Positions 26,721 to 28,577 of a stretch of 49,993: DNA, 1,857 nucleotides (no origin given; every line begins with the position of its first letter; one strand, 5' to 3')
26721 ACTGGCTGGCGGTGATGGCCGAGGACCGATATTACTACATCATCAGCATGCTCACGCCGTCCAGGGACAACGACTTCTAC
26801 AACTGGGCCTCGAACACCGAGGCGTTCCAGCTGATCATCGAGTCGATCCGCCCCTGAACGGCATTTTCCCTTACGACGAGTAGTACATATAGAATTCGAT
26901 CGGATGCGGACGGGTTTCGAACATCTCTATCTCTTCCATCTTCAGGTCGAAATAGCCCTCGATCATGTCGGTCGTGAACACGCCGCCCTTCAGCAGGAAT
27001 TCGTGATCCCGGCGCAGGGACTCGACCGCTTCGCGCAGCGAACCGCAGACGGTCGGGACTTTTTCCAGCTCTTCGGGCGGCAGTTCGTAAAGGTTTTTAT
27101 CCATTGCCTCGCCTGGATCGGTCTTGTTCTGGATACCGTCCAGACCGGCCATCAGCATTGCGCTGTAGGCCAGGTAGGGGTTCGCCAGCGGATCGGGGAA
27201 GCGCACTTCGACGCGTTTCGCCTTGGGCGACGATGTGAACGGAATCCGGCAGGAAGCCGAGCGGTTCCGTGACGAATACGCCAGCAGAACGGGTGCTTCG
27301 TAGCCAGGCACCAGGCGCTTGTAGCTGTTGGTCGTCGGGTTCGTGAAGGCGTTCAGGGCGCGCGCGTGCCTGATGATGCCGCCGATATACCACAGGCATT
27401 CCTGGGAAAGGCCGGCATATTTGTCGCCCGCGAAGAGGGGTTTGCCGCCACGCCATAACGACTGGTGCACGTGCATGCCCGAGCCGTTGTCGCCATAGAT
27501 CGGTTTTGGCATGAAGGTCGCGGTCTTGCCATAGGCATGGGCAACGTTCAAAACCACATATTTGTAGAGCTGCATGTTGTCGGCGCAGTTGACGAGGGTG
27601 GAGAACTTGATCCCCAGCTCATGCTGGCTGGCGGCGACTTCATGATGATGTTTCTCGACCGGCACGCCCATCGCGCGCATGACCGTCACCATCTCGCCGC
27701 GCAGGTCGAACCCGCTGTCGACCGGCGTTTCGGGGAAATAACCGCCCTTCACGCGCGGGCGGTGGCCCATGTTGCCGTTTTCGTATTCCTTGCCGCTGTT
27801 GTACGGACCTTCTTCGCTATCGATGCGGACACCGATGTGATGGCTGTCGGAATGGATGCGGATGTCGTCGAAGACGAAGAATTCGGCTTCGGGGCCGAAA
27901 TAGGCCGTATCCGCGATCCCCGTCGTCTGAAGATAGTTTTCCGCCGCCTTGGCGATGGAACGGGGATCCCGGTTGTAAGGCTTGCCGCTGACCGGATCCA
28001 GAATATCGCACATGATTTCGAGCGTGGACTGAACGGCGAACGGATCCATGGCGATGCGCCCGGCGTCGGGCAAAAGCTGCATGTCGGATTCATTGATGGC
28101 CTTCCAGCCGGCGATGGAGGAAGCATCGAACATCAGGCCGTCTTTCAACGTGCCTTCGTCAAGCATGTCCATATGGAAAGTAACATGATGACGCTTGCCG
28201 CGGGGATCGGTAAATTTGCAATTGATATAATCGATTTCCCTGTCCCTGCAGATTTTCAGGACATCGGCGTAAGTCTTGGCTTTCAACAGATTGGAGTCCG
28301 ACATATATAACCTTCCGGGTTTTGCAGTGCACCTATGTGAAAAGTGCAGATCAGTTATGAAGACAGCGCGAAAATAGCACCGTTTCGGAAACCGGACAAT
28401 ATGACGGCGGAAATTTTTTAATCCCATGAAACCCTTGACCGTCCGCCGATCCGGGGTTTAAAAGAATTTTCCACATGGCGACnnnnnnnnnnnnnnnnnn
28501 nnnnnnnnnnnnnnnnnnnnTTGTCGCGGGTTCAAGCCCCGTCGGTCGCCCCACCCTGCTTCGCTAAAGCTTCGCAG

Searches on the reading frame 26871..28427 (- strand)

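Call 80: search_protein_families(library=pfam, proteins=[window:26871-28427:-], max_evalue=0.00001)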
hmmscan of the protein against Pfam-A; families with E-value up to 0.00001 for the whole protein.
window:26871-28427:- (518 aa): 2 families
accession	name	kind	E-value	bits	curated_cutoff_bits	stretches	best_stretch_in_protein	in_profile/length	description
PF00120.29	Gln-synt_C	-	1.2e-135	452.5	24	1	153-515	2-344/344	Glutamine synthetase, catalytic domain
PF03951.24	Gln-synt_N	-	2.3e-26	91.6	33.4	1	65-145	2-82/82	Glutamine synthetase, beta-Grasp domain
